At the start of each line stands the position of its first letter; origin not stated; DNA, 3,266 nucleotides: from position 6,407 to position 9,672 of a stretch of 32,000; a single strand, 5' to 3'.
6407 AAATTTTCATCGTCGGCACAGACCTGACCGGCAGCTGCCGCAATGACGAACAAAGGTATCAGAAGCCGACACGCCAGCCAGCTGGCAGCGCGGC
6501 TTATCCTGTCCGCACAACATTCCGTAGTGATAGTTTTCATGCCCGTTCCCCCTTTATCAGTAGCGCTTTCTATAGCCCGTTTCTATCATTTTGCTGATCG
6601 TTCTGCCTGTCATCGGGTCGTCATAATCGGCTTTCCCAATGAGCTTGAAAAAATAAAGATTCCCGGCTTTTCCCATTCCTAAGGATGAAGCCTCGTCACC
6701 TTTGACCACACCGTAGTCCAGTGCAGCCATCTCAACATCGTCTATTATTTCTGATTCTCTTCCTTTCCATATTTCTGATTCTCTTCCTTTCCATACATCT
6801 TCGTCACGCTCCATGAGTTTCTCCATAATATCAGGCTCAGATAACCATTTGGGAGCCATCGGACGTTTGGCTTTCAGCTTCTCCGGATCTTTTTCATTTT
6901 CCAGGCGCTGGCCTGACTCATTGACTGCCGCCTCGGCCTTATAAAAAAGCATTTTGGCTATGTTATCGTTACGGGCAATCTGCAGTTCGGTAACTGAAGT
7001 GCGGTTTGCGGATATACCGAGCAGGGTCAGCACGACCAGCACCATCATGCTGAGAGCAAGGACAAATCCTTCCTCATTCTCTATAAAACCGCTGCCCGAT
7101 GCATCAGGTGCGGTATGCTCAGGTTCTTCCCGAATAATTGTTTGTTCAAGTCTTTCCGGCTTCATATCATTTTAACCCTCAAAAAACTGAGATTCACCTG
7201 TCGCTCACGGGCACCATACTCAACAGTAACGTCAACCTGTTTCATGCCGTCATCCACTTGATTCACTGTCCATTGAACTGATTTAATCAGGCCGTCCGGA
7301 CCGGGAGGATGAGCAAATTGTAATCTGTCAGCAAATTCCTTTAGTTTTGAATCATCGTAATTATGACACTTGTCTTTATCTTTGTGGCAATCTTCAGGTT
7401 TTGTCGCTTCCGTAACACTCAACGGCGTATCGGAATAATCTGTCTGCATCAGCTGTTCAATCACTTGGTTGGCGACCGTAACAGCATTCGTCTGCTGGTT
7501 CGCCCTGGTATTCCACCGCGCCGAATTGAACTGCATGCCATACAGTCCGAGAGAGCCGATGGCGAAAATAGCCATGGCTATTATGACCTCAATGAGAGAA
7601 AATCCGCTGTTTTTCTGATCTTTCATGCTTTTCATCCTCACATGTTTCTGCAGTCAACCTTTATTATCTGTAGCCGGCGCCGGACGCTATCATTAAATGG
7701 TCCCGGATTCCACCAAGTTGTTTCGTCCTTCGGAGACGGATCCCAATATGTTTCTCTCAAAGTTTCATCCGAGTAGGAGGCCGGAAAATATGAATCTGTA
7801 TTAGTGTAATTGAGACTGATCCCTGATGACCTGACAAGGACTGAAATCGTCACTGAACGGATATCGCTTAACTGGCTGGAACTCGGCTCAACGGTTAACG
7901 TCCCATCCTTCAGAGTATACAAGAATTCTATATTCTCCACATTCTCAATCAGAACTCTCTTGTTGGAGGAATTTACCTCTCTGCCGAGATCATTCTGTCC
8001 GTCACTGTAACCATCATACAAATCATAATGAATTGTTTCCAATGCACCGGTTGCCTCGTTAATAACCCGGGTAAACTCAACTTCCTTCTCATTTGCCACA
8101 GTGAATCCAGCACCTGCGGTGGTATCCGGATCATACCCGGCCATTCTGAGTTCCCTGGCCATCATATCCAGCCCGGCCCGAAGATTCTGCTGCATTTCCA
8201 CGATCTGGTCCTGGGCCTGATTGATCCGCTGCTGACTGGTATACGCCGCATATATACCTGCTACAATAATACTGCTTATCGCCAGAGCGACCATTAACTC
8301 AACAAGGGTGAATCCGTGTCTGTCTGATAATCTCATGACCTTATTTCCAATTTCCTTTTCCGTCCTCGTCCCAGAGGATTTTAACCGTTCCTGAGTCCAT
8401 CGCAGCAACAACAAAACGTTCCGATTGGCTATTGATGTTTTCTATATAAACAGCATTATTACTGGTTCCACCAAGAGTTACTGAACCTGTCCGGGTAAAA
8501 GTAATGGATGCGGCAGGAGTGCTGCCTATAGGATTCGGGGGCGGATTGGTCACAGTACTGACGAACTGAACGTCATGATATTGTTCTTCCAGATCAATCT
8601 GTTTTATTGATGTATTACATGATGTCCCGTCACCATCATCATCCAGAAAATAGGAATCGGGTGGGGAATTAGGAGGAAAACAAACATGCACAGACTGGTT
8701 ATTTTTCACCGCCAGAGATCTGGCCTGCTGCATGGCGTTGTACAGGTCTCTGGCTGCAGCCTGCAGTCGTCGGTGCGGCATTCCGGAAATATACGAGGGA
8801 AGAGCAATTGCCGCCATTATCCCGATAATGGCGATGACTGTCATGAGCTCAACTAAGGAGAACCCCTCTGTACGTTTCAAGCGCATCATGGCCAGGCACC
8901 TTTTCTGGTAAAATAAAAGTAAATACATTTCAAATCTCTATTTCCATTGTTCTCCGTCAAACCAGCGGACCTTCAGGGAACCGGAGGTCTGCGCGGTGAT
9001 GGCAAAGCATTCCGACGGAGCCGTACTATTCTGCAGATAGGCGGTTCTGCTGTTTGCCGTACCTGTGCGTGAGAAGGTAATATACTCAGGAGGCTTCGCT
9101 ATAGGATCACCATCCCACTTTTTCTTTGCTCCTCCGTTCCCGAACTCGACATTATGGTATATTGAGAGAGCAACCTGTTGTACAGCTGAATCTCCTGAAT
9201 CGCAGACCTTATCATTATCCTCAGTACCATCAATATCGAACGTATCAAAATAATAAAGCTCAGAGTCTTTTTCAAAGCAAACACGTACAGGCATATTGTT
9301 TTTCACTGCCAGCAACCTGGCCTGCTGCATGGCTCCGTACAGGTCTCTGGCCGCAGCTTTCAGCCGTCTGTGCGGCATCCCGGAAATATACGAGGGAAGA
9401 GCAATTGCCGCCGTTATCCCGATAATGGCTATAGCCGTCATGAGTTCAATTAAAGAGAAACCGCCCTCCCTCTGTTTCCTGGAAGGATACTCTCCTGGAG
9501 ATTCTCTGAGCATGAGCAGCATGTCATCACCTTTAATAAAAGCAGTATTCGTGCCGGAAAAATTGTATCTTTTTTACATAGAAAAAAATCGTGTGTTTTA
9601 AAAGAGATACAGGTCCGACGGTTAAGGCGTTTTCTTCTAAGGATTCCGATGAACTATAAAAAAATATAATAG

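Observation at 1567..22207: Two tandem minor-pilin + giant PilY1 modules with a separating terminator, next to a sigma-54 two-component pair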

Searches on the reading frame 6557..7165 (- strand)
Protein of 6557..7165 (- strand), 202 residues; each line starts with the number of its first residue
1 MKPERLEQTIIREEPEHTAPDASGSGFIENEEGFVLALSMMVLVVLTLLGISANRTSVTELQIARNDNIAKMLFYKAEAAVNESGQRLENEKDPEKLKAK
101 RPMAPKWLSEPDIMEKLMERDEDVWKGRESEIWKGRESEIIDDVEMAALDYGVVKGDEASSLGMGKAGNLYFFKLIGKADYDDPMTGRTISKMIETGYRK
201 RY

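Call 5: search_protein_families(library=pfam, proteins=[window:6557-7165:-], max_evalue=0.01)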
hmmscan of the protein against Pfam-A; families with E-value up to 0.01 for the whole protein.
window:6557-7165:- (202 aa): 1 family
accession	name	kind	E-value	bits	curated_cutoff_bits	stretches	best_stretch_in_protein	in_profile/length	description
PF14341.11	PilX_N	-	7.7e-10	39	25.5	1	33-81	2-50/51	PilX N-terminal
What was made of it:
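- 6557..7165 (-): Module B PilX-like minor pilin (no Glu5). PilX_N, 39 bits (call 5).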

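Call 7: search_protein_families(library=ncbifam, proteins=[window:6557-7165:-], max_evalue=0.01)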
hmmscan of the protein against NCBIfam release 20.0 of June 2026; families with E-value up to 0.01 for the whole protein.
window:6557-7165:- (202 aa): 0 families

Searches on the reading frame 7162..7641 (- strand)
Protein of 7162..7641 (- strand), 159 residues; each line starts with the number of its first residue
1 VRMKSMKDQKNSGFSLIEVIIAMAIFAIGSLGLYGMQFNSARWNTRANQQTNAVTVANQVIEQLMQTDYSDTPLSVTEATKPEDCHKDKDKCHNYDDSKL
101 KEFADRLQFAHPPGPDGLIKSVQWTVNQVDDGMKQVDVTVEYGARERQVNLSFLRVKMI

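Call 5: search_protein_families(library=pfam, proteins=[window:7162-7641:-], max_evalue=0.01)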
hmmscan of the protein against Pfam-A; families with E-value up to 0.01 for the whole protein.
window:7162-7641:- (159 aa): 1 family
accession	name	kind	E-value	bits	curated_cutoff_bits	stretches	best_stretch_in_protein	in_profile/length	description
PF07963.17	N_methyl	-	1.6e-09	37.3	21.2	1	10-34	3-27/27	Prokaryotic N-terminal methylation motif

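Call 7: search_protein_families(library=ncbifam, proteins=[window:7162-7641:-], max_evalue=0.01)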
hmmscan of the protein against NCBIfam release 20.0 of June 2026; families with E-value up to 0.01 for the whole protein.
window:7162-7641:- (159 aa): 10 families
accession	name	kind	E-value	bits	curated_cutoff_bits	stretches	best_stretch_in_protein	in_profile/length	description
TIGR02523.1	type_IV_pilV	equivalog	4.9e-12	46.5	52.2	1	12-127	2-125/139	type IV pilus modification protein PilV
TIGR02532.1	IV_pilin_GFxxxE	domain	1e-07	31.5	16.3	1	12-33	2-23/24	prepilin-type N-terminal cleavage/methylation domain-containing protein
NF041013.1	T4P_ComGE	equivalog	4.3e-07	29.9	49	1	9-67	1-59/83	competence type IV pilus minor pilin ComGE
TIGR01707.1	gspI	equivalog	1.9e-06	28.3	44.35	1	13-78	1-63/101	type II secretion system minor pseudopilin GspI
NF047828.1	T3SSXpsI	equivalog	2.4e-06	27.6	150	1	13-64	3-54/132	type II secretion system protein XpsI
TIGR01711.1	gspJ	equivalog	1.9e-05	24.5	64.85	1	13-125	2-115/192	type II secretion system minor pseudopilin GspJ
NF041002.1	pilin_ComGF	equivalog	0.00029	21.1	80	1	12-78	2-69/139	competence type IV pilus minor pilin ComGF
NF007800.0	PRK10506.1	equivalog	0.00033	20.5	158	1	8-66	5-60/163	prepilin peptidase-dependent protein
NF007848.0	PRK10557.1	equivalog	0.00073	18.9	120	1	5-33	4-32/192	prepilin peptidase-dependent protein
NF011539.0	PRK14975.1-3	equivalog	0.0099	14.2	640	0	11-78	222-289/628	bifunctional 3'-5' exonuclease/DNA polymerase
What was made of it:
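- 7162..7641 (-): Module B PilV-like minor pilin. TIGR02523, 46.5 bits (cut-off 52.2) over 116 residues (call 7).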

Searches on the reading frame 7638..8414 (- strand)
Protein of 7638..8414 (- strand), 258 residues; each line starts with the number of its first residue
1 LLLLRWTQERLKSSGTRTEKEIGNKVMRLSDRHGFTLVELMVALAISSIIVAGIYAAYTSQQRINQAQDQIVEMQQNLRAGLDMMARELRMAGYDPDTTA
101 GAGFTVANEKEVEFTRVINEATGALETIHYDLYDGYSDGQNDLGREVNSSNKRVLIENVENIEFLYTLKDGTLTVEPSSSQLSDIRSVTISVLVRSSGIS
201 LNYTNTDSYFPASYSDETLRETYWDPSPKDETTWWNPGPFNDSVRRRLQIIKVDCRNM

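Call 5: search_protein_families(library=pfam, proteins=[window:7638-8414:-], max_evalue=0.01)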
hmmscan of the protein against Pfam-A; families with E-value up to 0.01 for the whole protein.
window:7638-8414:- (258 aa): 3 families
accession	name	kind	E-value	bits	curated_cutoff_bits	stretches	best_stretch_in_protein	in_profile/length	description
PF07963.17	N_methyl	-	8.8e-10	38.2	21.2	1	31-55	3-27/27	Prokaryotic N-terminal methylation motif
PF16074.10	PilW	-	0.00078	19.9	26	1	145-213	21-100/124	Type IV Pilus-assembly protein W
PF25296.1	Decapeptide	-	0.0085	16.4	45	0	85-114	33-72/74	Decapeptide repeat region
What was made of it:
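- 7638..8336 (-): Module B PilW-like minor pilin (232 aa from ATG 8336). PilW 19.9 bits, below cut-off (call 5).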

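Call 7: search_protein_families(library=ncbifam, proteins=[window:7638-8414:-], max_evalue=0.01)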
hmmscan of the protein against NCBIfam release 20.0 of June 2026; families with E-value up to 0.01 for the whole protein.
window:7638-8414:- (258 aa): 15 families
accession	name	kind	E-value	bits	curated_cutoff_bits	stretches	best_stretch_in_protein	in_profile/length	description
NF007848.0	PRK10557.1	equivalog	2.4e-11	43.3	120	1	30-111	8-89/192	prepilin peptidase-dependent protein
TIGR02532.1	IV_pilin_GFxxxE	domain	8.2e-08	31.8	16.3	1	32-54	1-23/24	prepilin-type N-terminal cleavage/methylation domain-containing protein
TIGR01708.2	typeII_sec_gspH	equivalog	1e-05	25.6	80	1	33-80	2-49/169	type II secretion system minor pseudopilin GspH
NF041013.1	T4P_ComGE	equivalog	2.3e-05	24.4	49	1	34-79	5-50/83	competence type IV pilus minor pilin ComGE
NF038304.1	EPS_HpsC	equivalog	4.7e-05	23.1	200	1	31-95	19-83/318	hormogonium polysaccharide secretion pseudopilin HpsC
NF041002.1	pilin_ComGF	equivalog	7.8e-05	22.9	80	1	33-94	2-61/139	competence type IV pilus minor pilin ComGF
TIGR02599.1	TIGR02599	subfamily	0.0001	21.7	256.5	1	34-95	1-62/361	Verru_Chthon cassette protein C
NF007800.0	PRK10506.1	equivalog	0.00013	21.8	158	1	30-81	6-60/163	prepilin peptidase-dependent protein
TIGR01711.1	gspJ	equivalog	0.00022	21.1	64.85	1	34-92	2-60/192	type II secretion system minor pseudopilin GspJ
TIGR01707.1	gspI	equivalog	0.00029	21.3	44.35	1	34-71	1-39/101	type II secretion system minor pseudopilin GspI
TIGR01710.1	typeII_sec_gspG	equivalog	0.001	19.1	88.85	1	33-87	1-54/134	type II secretion system major pseudopilin GspG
NF007862.0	PRK10574.1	equivalog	0.0011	19.2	138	1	31-66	3-36/145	prepilin peptidase-dependent pilin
NF033900.0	T4SS_IcmE_DotG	equivalog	0.0024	16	750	1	33-115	491-572/1008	type IVB secretion system protein DotG/IcmE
NF041775.1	typeIV_PilA_Myxo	equivalog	0.0036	17.3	400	1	27-133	4-120/214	type IV pilin protein PilA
NF040982.1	ComGD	equivalog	0.0083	16.5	70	0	33-75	2-44/139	competence type IV pilus minor pilin ComGD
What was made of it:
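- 7638..8336 (-): PpdB-type NF007848 E=2.4e-11 (call 7).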

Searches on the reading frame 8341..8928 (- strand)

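Call 5: search_protein_families(library=pfam, proteins=[window:8341-8928:-], max_evalue=0.01)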
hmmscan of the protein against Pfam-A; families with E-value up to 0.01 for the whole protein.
window:8341-8928:- (195 aa): 2 families
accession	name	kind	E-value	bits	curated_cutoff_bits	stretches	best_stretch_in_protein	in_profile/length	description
PF12019.13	GspH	-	3.1e-10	40.9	21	1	58-173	1-103/108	Type II transport protein GspH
PF07963.17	N_methyl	-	2.1e-06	27.5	21.2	1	18-43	2-27/27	Prokaryotic N-terminal methylation motif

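Call 7: search_protein_families(library=ncbifam, proteins=[window:8341-8928:-], max_evalue=0.01)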
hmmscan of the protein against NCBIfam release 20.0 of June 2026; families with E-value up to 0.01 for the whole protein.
window:8341-8928:- (195 aa): 11 families
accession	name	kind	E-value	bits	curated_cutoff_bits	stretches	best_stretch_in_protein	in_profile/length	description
TIGR01708.2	typeII_sec_gspH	equivalog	3.2e-12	46.8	80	1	21-82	2-63/169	type II secretion system minor pseudopilin GspH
TIGR02596.1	TIGR02596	subfamily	2e-11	44.3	70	1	23-84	1-62/196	Verru_Chthon cassette protein D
NF007800.0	PRK10506.1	equivalog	6.1e-09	35.9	158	1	17-128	5-114/163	prepilin peptidase-dependent protein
NF041775.1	typeIV_PilA_Myxo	equivalog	1.9e-08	34.5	400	1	19-66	9-55/214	type IV pilin protein PilA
NF007862.0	PRK10574.1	equivalog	6.3e-08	32.9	138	1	18-50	2-34/145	prepilin peptidase-dependent pilin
TIGR01710.1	typeII_sec_gspG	equivalog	3.3e-06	27.2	88.85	1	22-69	2-48/134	type II secretion system major pseudopilin GspG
TIGR02532.1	IV_pilin_GFxxxE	domain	4.9e-06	26.2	16.3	1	22-43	3-24/24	prepilin-type N-terminal cleavage/methylation domain-containing protein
NF047827.1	T3SSXpsH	equivalog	1.3e-05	25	160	1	22-82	2-62/145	type II secretion system protein XpsH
NF041013.1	T4P_ComGE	equivalog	0.00014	21.9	49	1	18-78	1-61/83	competence type IV pilus minor pilin ComGE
NF040982.1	ComGD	equivalog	0.00035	21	70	1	21-90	2-71/139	competence type IV pilus minor pilin ComGD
NF040999.1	pilin_ComGC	equivalog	0.0085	16.3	75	0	21-45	2-26/84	competence type IV pilus major pilin ComGC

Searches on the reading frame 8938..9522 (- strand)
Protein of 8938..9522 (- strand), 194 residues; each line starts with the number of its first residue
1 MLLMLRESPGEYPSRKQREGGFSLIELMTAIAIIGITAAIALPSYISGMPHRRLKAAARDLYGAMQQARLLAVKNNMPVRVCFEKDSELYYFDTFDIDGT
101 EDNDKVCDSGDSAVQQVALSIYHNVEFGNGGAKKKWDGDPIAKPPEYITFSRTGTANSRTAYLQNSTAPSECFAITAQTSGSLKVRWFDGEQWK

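Call 5: search_protein_families(library=pfam, proteins=[window:8938-9522:-], max_evalue=0.01)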
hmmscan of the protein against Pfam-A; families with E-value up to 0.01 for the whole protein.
window:8938-9522:- (194 aa): 2 families
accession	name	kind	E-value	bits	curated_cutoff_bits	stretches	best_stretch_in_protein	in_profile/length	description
PF12019.13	GspH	-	8.6e-09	36.3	21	1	57-178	1-105/108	Type II transport protein GspH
PF07963.17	N_methyl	-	2.4e-07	30.5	21.2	1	18-42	3-27/27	Prokaryotic N-terminal methylation motif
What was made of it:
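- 8938..9522 (-): Module B GspH/FimT-like minor pilin 1 (194 aa). GspH E=8.6e-9 and N_methyl (call 5).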

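Call 7: search_protein_families(library=ncbifam, proteins=[window:8938-9522:-], max_evalue=0.01)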
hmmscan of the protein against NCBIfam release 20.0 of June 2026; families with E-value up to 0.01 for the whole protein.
window:8938-9522:- (194 aa): 9 families
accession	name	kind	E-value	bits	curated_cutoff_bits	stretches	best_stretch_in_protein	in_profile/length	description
TIGR01708.2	typeII_sec_gspH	equivalog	6.5e-10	39.3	80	1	20-87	2-69/169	type II secretion system minor pseudopilin GspH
TIGR02596.1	TIGR02596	subfamily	7.1e-10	39.3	70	1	22-84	1-63/196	Verru_Chthon cassette protein D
NF007862.0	PRK10574.1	equivalog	2.7e-07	30.8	138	1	18-63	3-44/145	prepilin peptidase-dependent pilin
NF041775.1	typeIV_PilA_Myxo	equivalog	4.8e-07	30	400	1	17-48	8-39/214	type IV pilin protein PilA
TIGR02532.1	IV_pilin_GFxxxE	domain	2.6e-06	27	16.3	1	21-42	3-24/24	prepilin-type N-terminal cleavage/methylation domain-containing protein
NF007800.0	PRK10506.1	equivalog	3e-05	23.9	158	1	16-90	5-79/163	prepilin peptidase-dependent protein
TIGR01710.1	typeII_sec_gspG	equivalog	0.00014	21.9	88.85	1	21-63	2-44/134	type II secretion system major pseudopilin GspG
NF047827.1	T3SSXpsH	equivalog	0.0006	19.6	160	1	21-84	2-65/145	type II secretion system protein XpsH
NF041013.1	T4P_ComGE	equivalog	0.009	16.1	49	0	21-53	5-37/83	competence type IV pilus minor pilin ComGE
